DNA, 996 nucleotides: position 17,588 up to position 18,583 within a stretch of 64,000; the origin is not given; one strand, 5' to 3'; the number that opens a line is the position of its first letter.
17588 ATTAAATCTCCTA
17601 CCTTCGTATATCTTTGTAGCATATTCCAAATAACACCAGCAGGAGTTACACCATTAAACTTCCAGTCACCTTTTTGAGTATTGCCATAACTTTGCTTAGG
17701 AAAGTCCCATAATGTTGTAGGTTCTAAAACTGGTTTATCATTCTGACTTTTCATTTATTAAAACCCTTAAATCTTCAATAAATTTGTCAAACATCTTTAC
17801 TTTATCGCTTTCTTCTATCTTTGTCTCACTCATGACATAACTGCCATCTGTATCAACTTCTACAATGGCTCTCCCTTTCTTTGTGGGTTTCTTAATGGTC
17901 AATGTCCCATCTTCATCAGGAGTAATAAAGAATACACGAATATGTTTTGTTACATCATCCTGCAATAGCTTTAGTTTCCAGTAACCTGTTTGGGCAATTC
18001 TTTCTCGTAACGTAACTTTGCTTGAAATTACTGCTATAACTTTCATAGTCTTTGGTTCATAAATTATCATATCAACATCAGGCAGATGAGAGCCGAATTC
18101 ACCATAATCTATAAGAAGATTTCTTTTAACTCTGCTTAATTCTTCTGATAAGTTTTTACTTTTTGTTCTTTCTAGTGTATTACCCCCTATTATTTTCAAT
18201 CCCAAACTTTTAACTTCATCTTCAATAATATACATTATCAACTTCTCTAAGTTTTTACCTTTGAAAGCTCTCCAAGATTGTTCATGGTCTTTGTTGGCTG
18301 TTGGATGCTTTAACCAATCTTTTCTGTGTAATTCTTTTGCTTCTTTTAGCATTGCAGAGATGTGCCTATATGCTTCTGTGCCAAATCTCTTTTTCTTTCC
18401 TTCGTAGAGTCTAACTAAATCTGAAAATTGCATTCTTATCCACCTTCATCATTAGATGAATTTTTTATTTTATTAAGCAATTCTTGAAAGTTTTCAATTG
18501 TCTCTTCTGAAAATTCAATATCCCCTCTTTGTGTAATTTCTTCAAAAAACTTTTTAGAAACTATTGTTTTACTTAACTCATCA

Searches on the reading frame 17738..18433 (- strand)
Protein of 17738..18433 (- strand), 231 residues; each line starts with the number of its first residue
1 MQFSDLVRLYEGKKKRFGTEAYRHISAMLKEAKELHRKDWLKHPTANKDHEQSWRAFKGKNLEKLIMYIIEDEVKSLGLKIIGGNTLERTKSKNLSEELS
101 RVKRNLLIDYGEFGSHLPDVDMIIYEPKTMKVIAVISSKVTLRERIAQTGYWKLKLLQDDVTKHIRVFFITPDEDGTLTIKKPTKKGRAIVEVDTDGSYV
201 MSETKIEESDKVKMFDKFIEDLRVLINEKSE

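Call 3: search_protein_families(library=pfam, proteins=[window:17738-18433:-], max_evalue=0.01)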
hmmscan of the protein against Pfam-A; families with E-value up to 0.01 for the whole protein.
window:17738-18433:- (231 aa): 1 family
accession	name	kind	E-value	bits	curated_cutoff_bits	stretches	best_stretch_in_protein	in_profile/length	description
PF18643.7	RE_BsaWI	-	2.4e-36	124.4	26.2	1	97-201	2-105/105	BsaWI restriction endonuclease type 2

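Call 4: search_protein_families(library=padloc, proteins=[window:17738-18433:-], max_evalue=0.01)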
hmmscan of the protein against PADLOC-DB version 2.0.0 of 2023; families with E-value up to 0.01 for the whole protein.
window:17738-18433:- (231 aa): 0 families

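Call 5: search_protein_families(library=ncbifam, proteins=[window:17738-18433:-], max_evalue=0.01)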
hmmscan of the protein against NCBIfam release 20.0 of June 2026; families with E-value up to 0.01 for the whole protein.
window:17738-18433:- (231 aa): 0 families

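Call 12: find_related_loci(query=window:17738-18433:-, collection=genome_contigs, flank=10000)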
Query window:17738-18433:- (231 aa) in genome_contigs; peptide patterns used: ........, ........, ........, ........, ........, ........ (x = any residue, [..] = any of these).
167 stretches matched a pattern; 106 encode a relative of the query (tblastn E <= 1e-3); the best 80 are kept; 80 distinct loci.
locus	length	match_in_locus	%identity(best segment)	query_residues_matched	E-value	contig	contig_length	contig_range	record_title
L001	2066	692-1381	85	1-230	8e-140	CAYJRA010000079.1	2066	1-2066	MAG TPA_asm: uncultured archaeon isolate ERP125453_co1_246 genome assembly, contig: NODE_85574_length_2066_cov_14.249627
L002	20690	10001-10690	83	1-230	1e-129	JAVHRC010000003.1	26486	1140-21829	MAG: Candidatus Aenigmatarchaeota archaeon isolate WB01no19_42_17 NODE_1043_length_26486_cov_10.184443, whole genome sho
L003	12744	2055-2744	82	1-230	3e-126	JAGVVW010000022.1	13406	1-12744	MAG: Candidatus Aenigmatarchaeota archaeon isolate RIFCSPHIGHO2_02_FULL_36_49 rifcsphigho2_02_scaffold_8958, whole genom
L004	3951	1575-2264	80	1-230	1e-127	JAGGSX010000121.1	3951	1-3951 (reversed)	MAG: Thermoplasmata archaeon isolate AUK033 PB_MANV_033_c_000000001850, whole genome shotgun sequence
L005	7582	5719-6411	80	1-231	2e-125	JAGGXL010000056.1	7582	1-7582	MAG: Thermodesulfobacterium sp. isolate AUK151 PB_MBMC_105_c_000000000067, whole genome shotgun sequence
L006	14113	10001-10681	82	1-227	1e-122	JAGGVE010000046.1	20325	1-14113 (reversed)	MAG: Candidatus Iainarchaeum archaeon isolate AUK092 PB_MBMC_046_c_000000000014, whole genome shotgun sequence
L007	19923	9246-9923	80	1-226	8e-123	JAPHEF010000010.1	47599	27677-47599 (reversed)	MAG: Candidatus Alkanophaga liquidiphilum isolate MCA70_species_2 c_000000000010, whole genome shotgun sequence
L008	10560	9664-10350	80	1-229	2e-122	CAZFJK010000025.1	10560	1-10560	MAG TPA_asm: uncultured Methanosarcinales archaeon isolate SRP338002_co1_165 genome assembly, contig: NODE_5856_length_1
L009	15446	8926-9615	78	1-230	2e-121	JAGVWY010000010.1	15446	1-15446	Candidatus Pacearchaeota archaeon isolate RIFCSPLOWO2_02_FULL_30_10 rifcsplowo2_02_scaffold_5366, whole genome shotgun s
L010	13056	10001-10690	79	1-230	2e-121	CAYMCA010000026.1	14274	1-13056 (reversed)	MAG TPA_asm: Candidatus Woesearchaeota archaeon isolate binchicken_co38_1125 genome assembly, contig: NODE_8990_length_1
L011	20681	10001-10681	80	1-227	2e-120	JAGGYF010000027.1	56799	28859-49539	MAG: Candidatus Iainarchaeum archaeon isolate AUK171 PB_MBMC_125_c_000000000040, whole genome shotgun sequence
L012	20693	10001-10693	75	1-231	1e-120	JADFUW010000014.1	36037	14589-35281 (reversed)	MAG: Chloroflexota bacterium isolate C2.bin.4 k83_1300175, whole genome shotgun sequence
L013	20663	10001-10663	81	1-221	5e-120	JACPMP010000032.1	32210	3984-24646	MAG: Candidatus Woesearchaeota archaeon isolate NC_groundwater_552_Ag_S-0.1um_34_16 S35_SO-1_scaffold_29111, whole genom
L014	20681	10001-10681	76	1-227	1e-119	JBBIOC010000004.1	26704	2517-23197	MAG: Candidatus Omnitrophota bacterium isolate RVF170221_bin_270 NODE_168_length_26704_cov_4.151338, whole genome shotgu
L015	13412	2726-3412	78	1-229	2e-119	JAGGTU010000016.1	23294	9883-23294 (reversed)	MAG: bacterium isolate AUK056 PB_MBMC_010_c_000000000006, whole genome shotgun sequence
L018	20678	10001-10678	77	1-226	7e-119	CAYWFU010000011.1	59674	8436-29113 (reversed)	MAG TPA_asm: uncultured bacterium isolate binchicken_co232_183 genome assembly, contig: NODE_782_length_59674_cov_8.5422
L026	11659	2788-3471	74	1-230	9e-114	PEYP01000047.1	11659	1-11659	MAG: bacterium (Candidatus Stahlbacteria) CG08_land_8_20_14_0_20_40_26 CG08_land_8_20_14_0.20_scaffold_3468_c, whole gen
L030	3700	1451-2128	73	1-231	3e-112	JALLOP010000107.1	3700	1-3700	Patescibacteria group bacterium AH-259-L07 AH-259-L07_NODE_106, whole genome shotgun sequence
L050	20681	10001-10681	69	1-227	8e-106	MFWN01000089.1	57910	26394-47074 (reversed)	MAG: Candidatus Pacearchaeota archaeon RBG_13_36_9 RBG_13_scaffold_893, whole genome shotgun sequence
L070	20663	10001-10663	69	5-230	5e-99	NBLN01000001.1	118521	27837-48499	MAG: Desulfobacteraceae bacterium 4572_130 ex4572_130_scaffold_3, whole genome shotgun sequence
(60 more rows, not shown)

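Call 29: search_protein_families(library=pfam, proteins=[L050:8346-10004:+, L026:4185-5720:+, L026:3745-4179:+, L026:3476-3721:+, L070:10730-11152:+, L070:11107-12585:+, L070:12572-13003:+], max_evalue=0.01)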
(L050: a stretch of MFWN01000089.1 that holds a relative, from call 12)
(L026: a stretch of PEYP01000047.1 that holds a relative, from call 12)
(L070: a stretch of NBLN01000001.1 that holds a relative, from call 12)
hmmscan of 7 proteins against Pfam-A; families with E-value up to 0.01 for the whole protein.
L050:8346-10004:+ (552 aa): 2 families
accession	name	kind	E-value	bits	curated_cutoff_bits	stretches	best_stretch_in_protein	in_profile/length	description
PF13589.12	HATPase_c_3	-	6.2e-13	49.4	25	1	28-154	7-137/137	Histidine kinase-, DNA gyrase B-, and HSP90-like ATPase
PF02518.31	HATPase_c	-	6.5e-07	30.2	26.4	1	28-99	10-78/111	Histidine kinase-, DNA gyrase B-, and HSP90-like ATPase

L026:4185-5720:+ (511 aa): 1 family
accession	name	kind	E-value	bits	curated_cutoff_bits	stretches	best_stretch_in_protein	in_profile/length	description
PF13589.12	HATPase_c_3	-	6.2e-06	26.7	25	1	30-138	5-109/137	Histidine kinase-, DNA gyrase B-, and HSP90-like ATPase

L026:3745-4179:+ (144 aa): 0 families

L026:3476-3721:+ (81 aa): 0 families

L070:10730-11152:+ (140 aa): 4 families
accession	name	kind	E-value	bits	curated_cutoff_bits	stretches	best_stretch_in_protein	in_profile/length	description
PF04851.21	ResIII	-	5.2e-06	26.9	22.5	1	36-126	9-101/164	Type III restriction enzyme, res subunit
PF20720.3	nSTAND3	-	0.00057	20.1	27.2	1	37-93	5-57/155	Novel STAND NTPase 3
PF18766.7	SWI2_SNF2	-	0.0012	18.9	26.7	1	37-118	8-88/221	SWI2/SNF2 ATPase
PF01637.24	ATPase_2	-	0.0051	17.1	33.2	1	36-83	5-53/225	ATPase domain predominantly from Archaea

L070:11107-12585:+ (492 aa): 1 family
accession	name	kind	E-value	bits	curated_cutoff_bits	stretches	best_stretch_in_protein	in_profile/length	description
PF10593.14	Z1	-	6.9e-29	101.5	25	1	128-312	2-192/228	Z1 domain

L070:12572-13003:+ (143 aa): 0 families

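Call 30: search_protein_families(library=padloc, proteins=[L050:8346-10004:+, L026:4185-5720:+, L070:11107-12585:+], max_evalue=0.001)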
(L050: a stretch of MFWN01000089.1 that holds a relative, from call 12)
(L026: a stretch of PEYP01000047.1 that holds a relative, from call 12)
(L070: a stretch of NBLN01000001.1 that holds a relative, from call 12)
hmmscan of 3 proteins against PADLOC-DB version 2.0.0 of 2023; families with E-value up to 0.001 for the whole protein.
L050:8346-10004:+ (552 aa): 0 families

L026:4185-5720:+ (511 aa): 0 families

L070:11107-12585:+ (492 aa): 2 families
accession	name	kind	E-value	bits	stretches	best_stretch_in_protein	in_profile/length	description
PDLC03202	Helicase_II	-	9.4e-37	124.6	1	26-391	149-511/621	Type II helicase domain protein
PDLC02205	MzaC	-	8.2e-09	31.9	1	222-308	551-633/952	-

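Call 32: search_solved_structures(query=window:17738-18433:-, max_evalue=0.01, show_alignments=2)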
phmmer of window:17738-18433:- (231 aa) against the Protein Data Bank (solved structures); distinct sequences matched with E-value up to 0.01: 0.

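Call 35: search_solved_structures(query=A2, max_evalue=1, show_alignments=2)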
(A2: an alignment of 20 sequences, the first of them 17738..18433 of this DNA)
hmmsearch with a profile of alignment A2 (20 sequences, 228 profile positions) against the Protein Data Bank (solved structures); distinct sequences matched with E-value up to 1: 1.
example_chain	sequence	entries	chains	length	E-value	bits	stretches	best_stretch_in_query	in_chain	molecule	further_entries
4zsf_A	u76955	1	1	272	0.017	17.5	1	50-148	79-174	BsaWI endonuclease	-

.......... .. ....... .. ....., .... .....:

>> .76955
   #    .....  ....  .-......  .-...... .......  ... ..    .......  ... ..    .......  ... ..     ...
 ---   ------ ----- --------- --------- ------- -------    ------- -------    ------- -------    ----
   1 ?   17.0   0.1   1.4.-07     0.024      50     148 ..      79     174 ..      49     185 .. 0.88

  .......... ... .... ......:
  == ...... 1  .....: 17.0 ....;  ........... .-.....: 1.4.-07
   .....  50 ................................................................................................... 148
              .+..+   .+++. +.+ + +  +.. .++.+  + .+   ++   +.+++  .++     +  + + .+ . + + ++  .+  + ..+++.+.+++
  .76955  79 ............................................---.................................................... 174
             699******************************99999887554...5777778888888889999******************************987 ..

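Call 67: search_dna_similar(query=window:17738-18433:-, collection=plasmids, mode=protein, max_rows=15)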
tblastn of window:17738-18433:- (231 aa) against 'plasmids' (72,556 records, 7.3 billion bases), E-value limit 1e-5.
No match.

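Call 74: search_protein_families(library=pfam, proteins=[L030:2124-3362:+], max_evalue=0.01)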
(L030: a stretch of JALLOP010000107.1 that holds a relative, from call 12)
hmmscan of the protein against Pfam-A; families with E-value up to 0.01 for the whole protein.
L030:2124-3362:+ (412 aa): 8 families
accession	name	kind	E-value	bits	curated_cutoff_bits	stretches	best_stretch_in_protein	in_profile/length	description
PF13175.12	AAA_15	-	3.3e-18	66.9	32.1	2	1-84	1-79/374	AAA ATPase domain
PF13304.12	AAA_21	-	8.2e-18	65.9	27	2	252-307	250-303/304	AAA domain, putative AbiEii toxin, Type IV TA system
PF13476.12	AAA_23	-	3.1e-12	48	27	1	5-125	1-87/201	AAA domain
PF02463.25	SMC_N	-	2.6e-09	37.3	40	1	4-48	3-49/220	RecF/RecN/SMC N terminal domain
PF13555.12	AAA_29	-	5.3e-07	29.7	27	1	4-40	2-39/61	P-loop containing region of AAA domain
PF13514.12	AAA_27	-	8.9e-05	22.6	22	1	1-44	1-47/206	AAA domain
PF13521.12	AAA_28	-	0.0032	18.2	27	1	27-50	3-26/164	AAA domain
PF00004.35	AAA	-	0.0081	17.1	21.2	0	27-60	2-35/131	ATPase family associated with various cellular activities (AAA)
